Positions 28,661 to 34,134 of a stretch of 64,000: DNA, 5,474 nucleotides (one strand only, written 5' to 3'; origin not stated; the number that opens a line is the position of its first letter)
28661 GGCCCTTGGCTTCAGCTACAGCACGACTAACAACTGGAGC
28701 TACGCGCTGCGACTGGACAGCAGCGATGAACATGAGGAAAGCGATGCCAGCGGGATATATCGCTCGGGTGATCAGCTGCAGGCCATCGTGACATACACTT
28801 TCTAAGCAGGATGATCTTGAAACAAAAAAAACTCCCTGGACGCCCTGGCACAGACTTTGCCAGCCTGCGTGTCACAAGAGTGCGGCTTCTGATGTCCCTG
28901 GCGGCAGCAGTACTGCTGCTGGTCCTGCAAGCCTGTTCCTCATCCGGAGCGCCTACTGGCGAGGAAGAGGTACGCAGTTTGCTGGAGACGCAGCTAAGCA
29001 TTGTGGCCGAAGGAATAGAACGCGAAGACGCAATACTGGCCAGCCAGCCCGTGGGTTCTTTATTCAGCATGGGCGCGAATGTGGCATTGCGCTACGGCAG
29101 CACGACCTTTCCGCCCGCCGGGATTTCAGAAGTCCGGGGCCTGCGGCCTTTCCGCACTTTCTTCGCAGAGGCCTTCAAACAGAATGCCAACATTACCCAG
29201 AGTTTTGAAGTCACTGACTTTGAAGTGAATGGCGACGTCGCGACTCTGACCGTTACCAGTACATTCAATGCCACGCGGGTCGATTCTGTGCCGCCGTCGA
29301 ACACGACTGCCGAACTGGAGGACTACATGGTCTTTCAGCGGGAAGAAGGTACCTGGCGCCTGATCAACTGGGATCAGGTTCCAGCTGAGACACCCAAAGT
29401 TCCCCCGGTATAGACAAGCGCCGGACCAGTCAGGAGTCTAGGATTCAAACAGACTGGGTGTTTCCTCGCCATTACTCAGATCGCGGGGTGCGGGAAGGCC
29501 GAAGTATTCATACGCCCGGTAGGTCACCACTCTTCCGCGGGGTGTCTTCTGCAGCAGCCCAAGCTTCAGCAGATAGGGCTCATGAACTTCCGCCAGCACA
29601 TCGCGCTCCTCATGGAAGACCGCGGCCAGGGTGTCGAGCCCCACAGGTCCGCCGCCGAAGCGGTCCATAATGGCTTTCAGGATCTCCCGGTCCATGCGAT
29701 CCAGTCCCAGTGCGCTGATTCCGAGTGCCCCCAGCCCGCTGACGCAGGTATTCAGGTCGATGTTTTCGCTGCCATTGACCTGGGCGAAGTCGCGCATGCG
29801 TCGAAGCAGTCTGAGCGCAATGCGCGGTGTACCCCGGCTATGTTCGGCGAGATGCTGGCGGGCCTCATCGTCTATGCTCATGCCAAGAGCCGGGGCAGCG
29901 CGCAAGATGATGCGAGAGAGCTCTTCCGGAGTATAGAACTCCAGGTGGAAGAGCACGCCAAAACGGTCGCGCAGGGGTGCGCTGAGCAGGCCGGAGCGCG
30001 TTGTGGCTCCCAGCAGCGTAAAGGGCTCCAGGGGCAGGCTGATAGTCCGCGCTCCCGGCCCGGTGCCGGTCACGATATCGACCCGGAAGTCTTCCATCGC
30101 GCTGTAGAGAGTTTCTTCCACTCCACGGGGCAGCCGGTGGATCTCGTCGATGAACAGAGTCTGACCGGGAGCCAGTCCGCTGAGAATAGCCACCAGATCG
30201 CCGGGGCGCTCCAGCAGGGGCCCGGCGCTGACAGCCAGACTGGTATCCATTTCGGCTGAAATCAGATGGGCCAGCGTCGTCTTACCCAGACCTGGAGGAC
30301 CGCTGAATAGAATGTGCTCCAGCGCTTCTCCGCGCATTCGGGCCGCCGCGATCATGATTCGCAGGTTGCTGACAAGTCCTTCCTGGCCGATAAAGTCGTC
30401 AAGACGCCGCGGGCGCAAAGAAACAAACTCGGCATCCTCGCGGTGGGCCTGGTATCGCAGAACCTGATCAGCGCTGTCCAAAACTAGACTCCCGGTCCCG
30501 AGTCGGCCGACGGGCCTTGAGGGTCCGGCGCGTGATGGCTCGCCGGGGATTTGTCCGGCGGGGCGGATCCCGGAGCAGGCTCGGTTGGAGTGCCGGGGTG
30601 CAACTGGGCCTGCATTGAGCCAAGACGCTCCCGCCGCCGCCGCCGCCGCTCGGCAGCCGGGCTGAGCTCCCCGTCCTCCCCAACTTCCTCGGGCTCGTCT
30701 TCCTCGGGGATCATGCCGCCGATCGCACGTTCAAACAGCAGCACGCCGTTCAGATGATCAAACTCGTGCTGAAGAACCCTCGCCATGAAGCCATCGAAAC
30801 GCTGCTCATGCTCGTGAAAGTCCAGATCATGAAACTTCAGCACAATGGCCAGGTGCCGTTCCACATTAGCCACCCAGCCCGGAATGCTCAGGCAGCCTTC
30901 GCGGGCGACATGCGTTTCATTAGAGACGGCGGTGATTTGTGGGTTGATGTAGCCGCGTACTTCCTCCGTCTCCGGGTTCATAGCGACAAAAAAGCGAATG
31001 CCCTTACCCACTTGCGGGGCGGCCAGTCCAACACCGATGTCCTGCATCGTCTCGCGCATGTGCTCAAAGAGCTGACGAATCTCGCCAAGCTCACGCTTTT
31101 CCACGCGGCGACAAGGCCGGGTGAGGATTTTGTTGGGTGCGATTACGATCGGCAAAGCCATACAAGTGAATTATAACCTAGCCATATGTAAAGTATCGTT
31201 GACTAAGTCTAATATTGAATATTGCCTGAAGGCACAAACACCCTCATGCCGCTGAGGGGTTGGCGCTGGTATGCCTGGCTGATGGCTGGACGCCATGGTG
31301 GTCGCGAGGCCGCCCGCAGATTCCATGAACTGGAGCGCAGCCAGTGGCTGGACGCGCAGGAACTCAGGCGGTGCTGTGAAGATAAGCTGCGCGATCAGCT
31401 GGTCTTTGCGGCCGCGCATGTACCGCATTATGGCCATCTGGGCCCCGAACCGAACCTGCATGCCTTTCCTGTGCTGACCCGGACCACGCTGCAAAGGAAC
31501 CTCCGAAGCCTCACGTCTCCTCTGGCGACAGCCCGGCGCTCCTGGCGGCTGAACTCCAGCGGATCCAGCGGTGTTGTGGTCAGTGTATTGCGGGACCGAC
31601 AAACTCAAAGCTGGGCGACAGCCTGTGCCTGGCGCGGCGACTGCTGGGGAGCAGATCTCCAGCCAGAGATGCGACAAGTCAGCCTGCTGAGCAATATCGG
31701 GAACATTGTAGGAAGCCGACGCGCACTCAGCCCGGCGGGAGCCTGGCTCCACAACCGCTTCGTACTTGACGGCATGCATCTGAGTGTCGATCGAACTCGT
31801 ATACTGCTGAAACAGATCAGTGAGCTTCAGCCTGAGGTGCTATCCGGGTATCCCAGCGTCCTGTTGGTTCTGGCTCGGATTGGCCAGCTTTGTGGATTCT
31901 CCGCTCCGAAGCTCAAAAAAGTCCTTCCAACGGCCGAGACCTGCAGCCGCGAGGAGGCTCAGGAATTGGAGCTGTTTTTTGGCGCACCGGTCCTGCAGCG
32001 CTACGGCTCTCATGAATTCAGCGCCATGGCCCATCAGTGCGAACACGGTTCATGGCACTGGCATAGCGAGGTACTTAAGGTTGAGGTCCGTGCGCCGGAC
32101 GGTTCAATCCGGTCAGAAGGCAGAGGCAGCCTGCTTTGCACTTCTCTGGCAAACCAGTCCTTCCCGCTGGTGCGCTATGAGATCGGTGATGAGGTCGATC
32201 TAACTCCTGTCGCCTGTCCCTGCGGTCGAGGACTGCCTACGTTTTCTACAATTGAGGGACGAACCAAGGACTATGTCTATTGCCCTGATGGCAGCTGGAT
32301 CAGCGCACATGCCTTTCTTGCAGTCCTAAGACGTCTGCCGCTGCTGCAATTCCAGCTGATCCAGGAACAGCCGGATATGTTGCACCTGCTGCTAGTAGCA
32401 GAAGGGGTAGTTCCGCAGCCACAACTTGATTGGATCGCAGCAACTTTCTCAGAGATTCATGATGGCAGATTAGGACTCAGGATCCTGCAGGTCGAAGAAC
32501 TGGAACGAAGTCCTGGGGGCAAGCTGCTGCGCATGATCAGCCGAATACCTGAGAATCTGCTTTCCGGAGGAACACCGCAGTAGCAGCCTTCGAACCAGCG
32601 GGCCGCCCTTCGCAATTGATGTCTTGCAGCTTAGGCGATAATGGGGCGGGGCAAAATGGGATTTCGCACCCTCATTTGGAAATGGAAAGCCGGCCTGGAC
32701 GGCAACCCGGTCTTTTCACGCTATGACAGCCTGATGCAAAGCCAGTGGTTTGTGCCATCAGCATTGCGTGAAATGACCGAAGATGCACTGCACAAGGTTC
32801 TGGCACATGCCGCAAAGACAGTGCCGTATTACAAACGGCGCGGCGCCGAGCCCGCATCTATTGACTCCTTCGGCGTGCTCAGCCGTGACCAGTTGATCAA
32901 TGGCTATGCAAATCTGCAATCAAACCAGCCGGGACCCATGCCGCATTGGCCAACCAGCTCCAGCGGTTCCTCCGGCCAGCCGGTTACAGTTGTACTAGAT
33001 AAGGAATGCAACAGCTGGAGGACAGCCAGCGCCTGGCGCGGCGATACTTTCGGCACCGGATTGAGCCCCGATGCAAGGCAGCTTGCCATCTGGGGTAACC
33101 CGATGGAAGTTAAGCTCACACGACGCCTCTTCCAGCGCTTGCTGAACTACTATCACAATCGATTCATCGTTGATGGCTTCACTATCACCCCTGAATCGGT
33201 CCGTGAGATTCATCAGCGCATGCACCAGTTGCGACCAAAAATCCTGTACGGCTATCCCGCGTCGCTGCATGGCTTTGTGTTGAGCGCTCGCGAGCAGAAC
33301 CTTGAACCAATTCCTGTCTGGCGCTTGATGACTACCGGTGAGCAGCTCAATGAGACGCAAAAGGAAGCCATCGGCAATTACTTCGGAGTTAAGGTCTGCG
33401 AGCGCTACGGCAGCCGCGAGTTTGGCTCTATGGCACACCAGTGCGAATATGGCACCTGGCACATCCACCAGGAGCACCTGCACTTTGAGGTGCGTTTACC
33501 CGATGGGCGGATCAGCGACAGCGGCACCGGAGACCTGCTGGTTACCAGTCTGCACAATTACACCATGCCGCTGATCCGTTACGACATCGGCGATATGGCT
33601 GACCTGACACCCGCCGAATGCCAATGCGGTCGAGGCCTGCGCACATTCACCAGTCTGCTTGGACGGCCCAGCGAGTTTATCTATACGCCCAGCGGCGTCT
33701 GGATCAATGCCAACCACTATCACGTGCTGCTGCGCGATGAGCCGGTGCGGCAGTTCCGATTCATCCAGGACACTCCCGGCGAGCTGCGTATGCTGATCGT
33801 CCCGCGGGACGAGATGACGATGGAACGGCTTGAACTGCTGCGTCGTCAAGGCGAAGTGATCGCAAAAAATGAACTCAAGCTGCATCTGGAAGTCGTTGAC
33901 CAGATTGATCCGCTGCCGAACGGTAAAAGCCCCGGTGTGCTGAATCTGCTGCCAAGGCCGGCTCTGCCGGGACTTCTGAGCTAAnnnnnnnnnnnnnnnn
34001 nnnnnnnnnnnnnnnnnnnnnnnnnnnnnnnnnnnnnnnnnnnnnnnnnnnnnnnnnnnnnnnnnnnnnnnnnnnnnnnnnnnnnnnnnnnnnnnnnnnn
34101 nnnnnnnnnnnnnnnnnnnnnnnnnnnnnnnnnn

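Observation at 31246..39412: Compact array of six diverged PaaK/CapK/F390-synthetase-family adenylate-forming paralogs with no partner genes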

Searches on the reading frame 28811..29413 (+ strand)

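Call 8: search_protein_families(library=pfam, proteins=[window:28811-29413:+], max_evalue=0.001)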
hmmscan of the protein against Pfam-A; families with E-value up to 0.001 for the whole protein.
window:28811-29413:+ (200 aa): 1 family
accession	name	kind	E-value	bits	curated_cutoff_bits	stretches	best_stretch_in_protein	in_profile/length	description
PF12680.13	SnoaL_2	-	0.00015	22.7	27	1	105-183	30-100/102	SnoaL-like domain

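Call 66: search_protein_families(library=ncbifam, proteins=[window:28811-29413:+], max_evalue=0.001)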
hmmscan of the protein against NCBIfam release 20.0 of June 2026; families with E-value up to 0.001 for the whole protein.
window:28811-29413:+ (200 aa): 1 family
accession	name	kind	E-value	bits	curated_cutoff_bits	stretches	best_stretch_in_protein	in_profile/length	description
NF051431.1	Rv0361_Cterm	subfamily_domain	1.5e-05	25.2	37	1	122-183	86-137/140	Rv0361 family membrane protein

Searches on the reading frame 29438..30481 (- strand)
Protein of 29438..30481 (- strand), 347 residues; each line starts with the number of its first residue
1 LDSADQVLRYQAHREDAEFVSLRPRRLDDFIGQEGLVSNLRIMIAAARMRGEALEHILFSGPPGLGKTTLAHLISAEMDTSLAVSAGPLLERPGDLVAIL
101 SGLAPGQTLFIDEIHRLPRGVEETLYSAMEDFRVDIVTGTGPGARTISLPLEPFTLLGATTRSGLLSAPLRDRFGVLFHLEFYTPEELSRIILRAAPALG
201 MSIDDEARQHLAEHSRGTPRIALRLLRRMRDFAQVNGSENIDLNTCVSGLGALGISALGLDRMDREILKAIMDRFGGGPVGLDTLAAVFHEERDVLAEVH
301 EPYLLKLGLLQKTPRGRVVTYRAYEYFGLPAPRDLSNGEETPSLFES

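Call 8: search_protein_families(library=pfam, proteins=[window:29438-30481:-], max_evalue=0.001)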
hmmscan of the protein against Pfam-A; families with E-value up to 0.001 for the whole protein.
window:29438-30481:- (347 aa): 6 families
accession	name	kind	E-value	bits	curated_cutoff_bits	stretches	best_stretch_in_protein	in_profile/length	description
PF05496.18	RuvB_N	-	1.6e-69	233.1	27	1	22-180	1-159/159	Holliday junction DNA helicase RuvB P-loop domain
PF17864.7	AAA_lid_4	-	8.4e-24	83.6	27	1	183-255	1-73/74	RuvB AAA lid domain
PF05491.19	RuvB_C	-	1.1e-22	80.2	24.7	1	258-327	2-71/72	RuvB C-terminal winged helix domain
PF00004.35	AAA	-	6.4e-16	59.4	21.2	1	57-180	1-129/131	ATPase family associated with various cellular activities (AAA)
PF07728.20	AAA_5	-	1.3e-07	32.2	22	1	56-174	1-139/139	AAA domain (dynein-related subfamily)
PF01078.27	Mg_chelatase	-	6e-05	23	20.3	0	54-75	22-43/207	Magnesium chelatase, subunit ChlI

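Call 30: list_cluster_members(proteins=[window:29438-30481:-, window:36692-37972:-, window:32641-33984:+, window:39472-40359:+])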
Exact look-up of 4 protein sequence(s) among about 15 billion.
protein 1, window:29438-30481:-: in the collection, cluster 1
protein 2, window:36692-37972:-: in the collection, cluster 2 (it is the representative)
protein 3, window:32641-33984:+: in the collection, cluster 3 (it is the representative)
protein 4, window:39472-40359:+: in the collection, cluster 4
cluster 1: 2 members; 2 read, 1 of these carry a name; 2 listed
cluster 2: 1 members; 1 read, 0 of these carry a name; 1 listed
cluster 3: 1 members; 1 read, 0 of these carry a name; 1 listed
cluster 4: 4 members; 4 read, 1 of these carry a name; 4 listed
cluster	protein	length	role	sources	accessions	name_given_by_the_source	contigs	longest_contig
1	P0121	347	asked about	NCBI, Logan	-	-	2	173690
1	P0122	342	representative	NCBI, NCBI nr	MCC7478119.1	Holliday junction branch migration DNA helicase RuvB [bacterium]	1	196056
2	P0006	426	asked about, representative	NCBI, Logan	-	-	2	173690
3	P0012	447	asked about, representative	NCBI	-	-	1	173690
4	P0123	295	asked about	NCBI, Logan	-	-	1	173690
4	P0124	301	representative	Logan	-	-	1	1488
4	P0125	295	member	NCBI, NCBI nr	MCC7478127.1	hypothetical protein IT575_06660 [bacterium] | hypothetical protein [bacterium]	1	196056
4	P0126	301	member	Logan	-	-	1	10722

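Call 31: find_homologous_proteins(query=window:29438-30481:-, max_evalue=1e-50)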
Query window:29438-30481:- (347 aa): 8000 proteins with E <= 1e-50 among 8000 candidates; the best 120 are listed.
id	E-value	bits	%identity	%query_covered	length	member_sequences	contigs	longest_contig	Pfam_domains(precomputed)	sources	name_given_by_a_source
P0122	3.5e-196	669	92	97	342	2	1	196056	PF05491.20,PF17864.8,PF00004.36,PF05496.19,PF07728.21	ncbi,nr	ncbi:Holliday junction branch migration DNA helicase RuvB [bacterium]|nr:Holliday junction branch mi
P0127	3.7e-180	616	83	100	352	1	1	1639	PF05491.20,PF17864.8,PF00004.36,PF05496.19,PF07728.21,PF01078.28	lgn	-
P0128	1.6e-164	565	78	96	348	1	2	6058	PF05491.20,PF17864.8,PF00004.36,PF05496.19,PF07728.21,PF01078.28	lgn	-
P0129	4.2e-160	551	76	98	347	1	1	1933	PF05491.20,PF17864.8,PF00004.36,PF05496.19,PF07728.21,PF01078.28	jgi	jgi:Holliday junction DNA helicase RuvB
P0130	7.2e-159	546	76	98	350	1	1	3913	PF05491.20,PF17864.8,PF00004.36,PF05496.19,PF07728.21,PF01078.28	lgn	-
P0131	1.1e-158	546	78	93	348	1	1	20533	PF05491.20,PF17864.8,PF00004.36,PF05496.19,PF07728.21,PF01078.28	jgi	jgi:holliday junction DNA helicase RuvB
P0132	2.2e-157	542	73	97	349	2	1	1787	PF05491.20,PF17864.8,PF00004.36,PF05496.19,PF07728.21,PF01078.28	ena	-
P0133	3.2e-156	538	73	99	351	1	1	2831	PF05491.20,PF17864.8,PF00004.36,PF05496.19,PF07728.21,PF01078.28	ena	-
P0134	1.2e-155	536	76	94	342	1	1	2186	PF05491.20,PF17864.8,PF00004.36,PF05496.19,PF07728.21,PF01078.28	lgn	-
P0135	2.2e-155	535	75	94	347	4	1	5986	PF05491.20,PF17864.8,PF00004.36,PF05496.19,PF07728.21,PF01078.28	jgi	jgi:holliday junction DNA helicase RuvB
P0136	8.8e-155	533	74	95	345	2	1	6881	PF05491.20,PF17864.8,PF00004.36,PF13401.13,PF05496.19,PF07728.21,PF01078.28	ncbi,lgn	-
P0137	2.5e-154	532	71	100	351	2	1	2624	PF05491.20,PF17864.8,PF00004.36,PF05496.19,PF07728.21,PF01078.28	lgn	-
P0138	1.2e-153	529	73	98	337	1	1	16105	PF05491.20,PF17864.8,PF00004.36,PF05496.19,PF07728.21,PF01078.28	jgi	jgi:Holliday junction DNA helicase RuvB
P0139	1.9e-152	525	74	94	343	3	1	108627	PF05491.20,PF17864.8,PF00004.36,PF05496.19,PF07728.21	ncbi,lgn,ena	-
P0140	1.3e-151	523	73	95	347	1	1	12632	PF05491.20,PF17864.8,PF00004.36,PF05496.19,PF14532.13,PF07728.21,PF01078.28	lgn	-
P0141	5.2e-151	521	70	100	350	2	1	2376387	PF05491.20,PF17864.8,PF00004.36,PF05496.19,PF07728.21,PF01078.28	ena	-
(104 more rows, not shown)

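Call 49: find_encoding_contigs(protein=P0131, flank=10000, max_places=2)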
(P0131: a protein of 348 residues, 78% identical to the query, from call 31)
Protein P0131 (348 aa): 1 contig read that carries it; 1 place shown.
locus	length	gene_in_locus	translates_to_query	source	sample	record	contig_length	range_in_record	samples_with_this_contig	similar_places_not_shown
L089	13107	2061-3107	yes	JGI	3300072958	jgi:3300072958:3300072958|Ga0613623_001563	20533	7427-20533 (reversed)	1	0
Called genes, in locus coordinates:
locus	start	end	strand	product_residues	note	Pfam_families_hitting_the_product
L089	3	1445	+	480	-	?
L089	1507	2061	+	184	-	PF01327:Pep_deformylase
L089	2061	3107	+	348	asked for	PF01078:Mg_chelatase (faint), PF05496:RuvB_N, PF00004:AAA, PF07728:AAA_5 (faint), PF17864:AAA_lid_4, PF05491:WHD_RuvB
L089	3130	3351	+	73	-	PF15919:HicB_lk_antitox (weak), PF21748:UPF0150 (weak)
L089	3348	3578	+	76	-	PF07927:HicA_toxin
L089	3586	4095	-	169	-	-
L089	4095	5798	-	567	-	-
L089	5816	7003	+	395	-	PF01676:Metalloenzyme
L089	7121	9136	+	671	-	PF13360:PQQ_2 (weak)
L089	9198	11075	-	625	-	PF22352:K319L-like_PKD (faint), PF00801:PKD, PF18911:PKD_4, PF00801:PKD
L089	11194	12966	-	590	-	-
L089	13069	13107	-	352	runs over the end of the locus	-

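Call 50: find_encoding_contigs(protein=P0139, flank=10000, max_places=2)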
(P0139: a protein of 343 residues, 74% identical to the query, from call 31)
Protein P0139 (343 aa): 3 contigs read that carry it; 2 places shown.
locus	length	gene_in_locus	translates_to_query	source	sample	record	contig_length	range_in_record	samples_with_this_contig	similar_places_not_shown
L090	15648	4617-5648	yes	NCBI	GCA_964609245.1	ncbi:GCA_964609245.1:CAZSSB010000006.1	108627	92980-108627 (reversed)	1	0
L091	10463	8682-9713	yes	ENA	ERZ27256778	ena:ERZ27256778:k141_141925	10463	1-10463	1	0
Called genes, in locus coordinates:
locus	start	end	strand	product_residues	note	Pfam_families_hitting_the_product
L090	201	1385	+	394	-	PF09992:NAGPA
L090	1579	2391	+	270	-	-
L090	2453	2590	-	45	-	-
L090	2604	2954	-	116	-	-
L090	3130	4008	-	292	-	PF02739:5_3_exonuc_N, PF01367:5_3_exonuc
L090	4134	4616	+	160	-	PF01327:Pep_deformylase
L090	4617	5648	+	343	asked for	PF05496:RuvB_N, PF00004:AAA, PF07728:AAA_5 (faint), PF17864:AAA_lid_4, PF05491:WHD_RuvB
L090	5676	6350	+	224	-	PF02586:SRAP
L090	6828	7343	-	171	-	-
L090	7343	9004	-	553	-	-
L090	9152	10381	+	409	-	PF01676:Metalloenzyme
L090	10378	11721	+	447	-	-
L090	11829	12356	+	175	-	-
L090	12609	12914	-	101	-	PF01910:Thiamine_BP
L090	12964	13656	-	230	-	PF01694:Rhomboid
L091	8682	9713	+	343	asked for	PF05496:RuvB_N, PF00004:AAA, PF07728:AAA_5 (faint), PF17864:AAA_lid_4, PF05491:WHD_RuvB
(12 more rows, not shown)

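Call 51: find_encoding_contigs(protein=P0141, flank=10000, max_places=2)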
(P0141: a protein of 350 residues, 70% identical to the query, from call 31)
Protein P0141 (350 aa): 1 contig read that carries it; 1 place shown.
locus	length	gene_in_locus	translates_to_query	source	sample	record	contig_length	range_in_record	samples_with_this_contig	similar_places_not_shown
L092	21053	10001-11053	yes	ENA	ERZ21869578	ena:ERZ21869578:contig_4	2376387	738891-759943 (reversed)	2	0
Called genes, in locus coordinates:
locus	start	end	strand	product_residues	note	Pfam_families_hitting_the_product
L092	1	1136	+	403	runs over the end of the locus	PF09992:NAGPA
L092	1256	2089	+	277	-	-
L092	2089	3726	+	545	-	PF00801:PKD (weak), PF18911:PKD_4 (weak)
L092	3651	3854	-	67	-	-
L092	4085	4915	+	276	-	-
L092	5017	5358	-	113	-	-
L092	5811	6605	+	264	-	-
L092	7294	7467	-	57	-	-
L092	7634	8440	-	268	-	PF00149:Metallophos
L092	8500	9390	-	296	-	PF02739:5_3_exonuc_N, PF01367:5_3_exonuc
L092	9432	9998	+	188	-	PF01327:Pep_deformylase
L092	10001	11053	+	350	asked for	PF05496:RuvB_N, PF01078:Mg_chelatase (faint), PF00004:AAA, PF07728:AAA_5 (weak), PF17864:AAA_lid_4, PF05491:WHD_RuvB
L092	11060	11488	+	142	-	PF24716:WapI (weak)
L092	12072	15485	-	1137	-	PF05547:Peptidase_M6 (weak), PF17957:Big_7, PF01833:TIG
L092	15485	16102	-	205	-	PF00963:Cohesin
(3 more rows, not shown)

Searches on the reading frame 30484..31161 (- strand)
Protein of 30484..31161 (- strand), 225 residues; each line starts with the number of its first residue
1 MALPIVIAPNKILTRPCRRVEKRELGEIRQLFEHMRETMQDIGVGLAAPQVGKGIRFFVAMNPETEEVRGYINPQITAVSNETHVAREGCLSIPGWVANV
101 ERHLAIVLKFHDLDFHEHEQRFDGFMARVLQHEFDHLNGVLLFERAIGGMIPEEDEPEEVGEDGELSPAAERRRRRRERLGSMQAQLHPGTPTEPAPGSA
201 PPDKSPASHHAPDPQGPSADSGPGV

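Call 8: search_protein_families(library=pfam, proteins=[window:30484-31161:-], max_evalue=0.001)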
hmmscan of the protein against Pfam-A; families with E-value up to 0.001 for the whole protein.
window:30484-31161:- (225 aa): 1 family
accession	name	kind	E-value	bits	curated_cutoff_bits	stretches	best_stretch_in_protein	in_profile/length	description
PF01327.26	Pep_deformylase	-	1.4e-43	148.6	22.8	1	3-146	2-150/156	Polypeptide deformylase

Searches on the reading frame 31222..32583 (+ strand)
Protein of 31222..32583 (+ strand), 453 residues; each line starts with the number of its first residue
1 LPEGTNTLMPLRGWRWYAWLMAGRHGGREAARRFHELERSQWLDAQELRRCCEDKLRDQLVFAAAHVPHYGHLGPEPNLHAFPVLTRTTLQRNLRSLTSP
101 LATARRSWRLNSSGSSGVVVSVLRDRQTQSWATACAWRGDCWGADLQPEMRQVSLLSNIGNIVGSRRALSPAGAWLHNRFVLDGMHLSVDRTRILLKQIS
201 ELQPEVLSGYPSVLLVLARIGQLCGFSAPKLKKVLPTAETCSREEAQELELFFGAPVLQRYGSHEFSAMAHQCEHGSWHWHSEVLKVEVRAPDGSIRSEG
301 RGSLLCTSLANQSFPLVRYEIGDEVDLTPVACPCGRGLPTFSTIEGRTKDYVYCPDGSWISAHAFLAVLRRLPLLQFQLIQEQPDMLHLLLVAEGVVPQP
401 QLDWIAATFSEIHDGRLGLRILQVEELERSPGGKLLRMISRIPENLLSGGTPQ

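Call 4: search_protein_families(library=pfam, proteins=[window:31222-32583:+], max_evalue=0.01)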
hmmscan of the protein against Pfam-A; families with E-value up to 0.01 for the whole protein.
window:31222-32583:+ (453 aa): 0 families

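Call 5: search_protein_families(library=ncbifam, proteins=[window:31222-32583:+], max_evalue=0.01)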
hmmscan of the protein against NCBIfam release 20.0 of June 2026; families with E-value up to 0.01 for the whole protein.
window:31222-32583:+ (453 aa): 7 families
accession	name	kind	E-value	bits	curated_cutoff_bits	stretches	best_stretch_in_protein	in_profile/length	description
NF045666.1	DVU1553_fam_AMP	equivalog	2.2e-22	79.6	300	1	188-347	167-330/331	DVU_1553 family AMP-dependent CoA ligase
NF041217.1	BagE_FevW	exception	4.5e-18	65.4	800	1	227-348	190-311/424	bagremycin/ferroverdin synthetase BagE/FevW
NF041878.1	paak_haloarch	equivalog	4.2e-12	45.4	700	1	192-352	161-329/427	phenylacetate--CoA ligase PaaK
NF053551.1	FlxY_rubin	equivalog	2e-11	43.3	520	1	259-376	232-350/424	flexirubin biosynthesis putative acyl-CoA ligase FlxY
TIGR02304.1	aden_form_hyp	equivalog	1.9e-09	37.1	251.9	1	196-382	180-366/430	F390 synthetase-related protein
TIGR02155.1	PA_CoA_ligase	equivalog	2.8e-08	32.7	646.3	1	190-352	154-321/422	phenylacetate--CoA ligase PaaK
NF041596.1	fum_diaprop_lig_DdaG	equivalog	0.00058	18.9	700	1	199-350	142-296/390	fumarate--(S)-2,3-diaminopropanoate ligase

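Call 75: search_protein_families(library=padloc, proteins=[window:31222-32583:+], max_evalue=0.01)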
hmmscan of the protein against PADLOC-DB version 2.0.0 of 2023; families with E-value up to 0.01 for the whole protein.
window:31222-32583:+ (453 aa): 0 families

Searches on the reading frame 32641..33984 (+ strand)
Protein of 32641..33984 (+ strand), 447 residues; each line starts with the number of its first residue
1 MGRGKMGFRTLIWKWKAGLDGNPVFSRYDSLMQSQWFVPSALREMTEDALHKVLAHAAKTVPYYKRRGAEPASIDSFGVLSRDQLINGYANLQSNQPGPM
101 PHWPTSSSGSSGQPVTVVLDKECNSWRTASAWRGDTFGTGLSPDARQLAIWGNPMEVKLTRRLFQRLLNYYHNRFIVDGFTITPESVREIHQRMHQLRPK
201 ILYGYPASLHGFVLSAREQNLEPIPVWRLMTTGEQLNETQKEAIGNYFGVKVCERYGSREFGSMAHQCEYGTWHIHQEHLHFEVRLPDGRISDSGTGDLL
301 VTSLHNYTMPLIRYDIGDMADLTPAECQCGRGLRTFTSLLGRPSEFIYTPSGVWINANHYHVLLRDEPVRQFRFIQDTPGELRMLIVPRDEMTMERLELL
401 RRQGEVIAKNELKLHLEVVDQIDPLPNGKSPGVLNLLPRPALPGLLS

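Call 4: search_protein_families(library=pfam, proteins=[window:32641-33984:+], max_evalue=0.01)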
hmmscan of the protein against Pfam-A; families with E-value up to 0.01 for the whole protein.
window:32641-33984:+ (447 aa): 0 families

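Call 5: search_protein_families(library=ncbifam, proteins=[window:32641-33984:+], max_evalue=0.01)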
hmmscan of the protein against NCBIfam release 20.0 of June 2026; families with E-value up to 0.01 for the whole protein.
window:32641-33984:+ (447 aa): 9 families
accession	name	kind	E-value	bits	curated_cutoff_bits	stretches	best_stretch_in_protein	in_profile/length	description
NF045666.1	DVU1553_fam_AMP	equivalog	9.1e-27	94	300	1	184-342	168-330/331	DVU_1553 family AMP-dependent CoA ligase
NF041217.1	BagE_FevW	exception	1.3e-20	73.8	800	1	229-342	197-310/424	bagremycin/ferroverdin synthetase BagE/FevW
NF041878.1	paak_haloarch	equivalog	1.4e-14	53.5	700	1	220-348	196-330/427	phenylacetate--CoA ligase PaaK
NF053551.1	FlxY_rubin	equivalog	5.1e-14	51.8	520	1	226-348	198-328/424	flexirubin biosynthesis putative acyl-CoA ligase FlxY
TIGR02304.1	aden_form_hyp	equivalog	1.2e-12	47.6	251.9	1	179-415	168-394/430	F390 synthetase-related protein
TIGR02155.1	PA_CoA_ligase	equivalog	8.8e-09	34.4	646.3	1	197-349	166-323/422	phenylacetate--CoA ligase PaaK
TIGR03335.1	F390_ftsA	equivalog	2.3e-06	26.6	458.7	1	225-332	205-319/445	coenzyme F390 synthetase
NF041596.1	fum_diaprop_lig_DdaG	equivalog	0.00017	20.7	700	1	194-398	142-346/390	fumarate--(S)-2,3-diaminopropanoate ligase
TIGR02262.1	benz_CoA_lig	subfamily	0.0039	16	375.25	1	189-302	243-362/508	benzoate-CoA ligase family protein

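Call 75: search_protein_families(library=padloc, proteins=[window:32641-33984:+], max_evalue=0.01)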
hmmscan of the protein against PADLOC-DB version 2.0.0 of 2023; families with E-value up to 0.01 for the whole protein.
window:32641-33984:+ (447 aa): 0 families
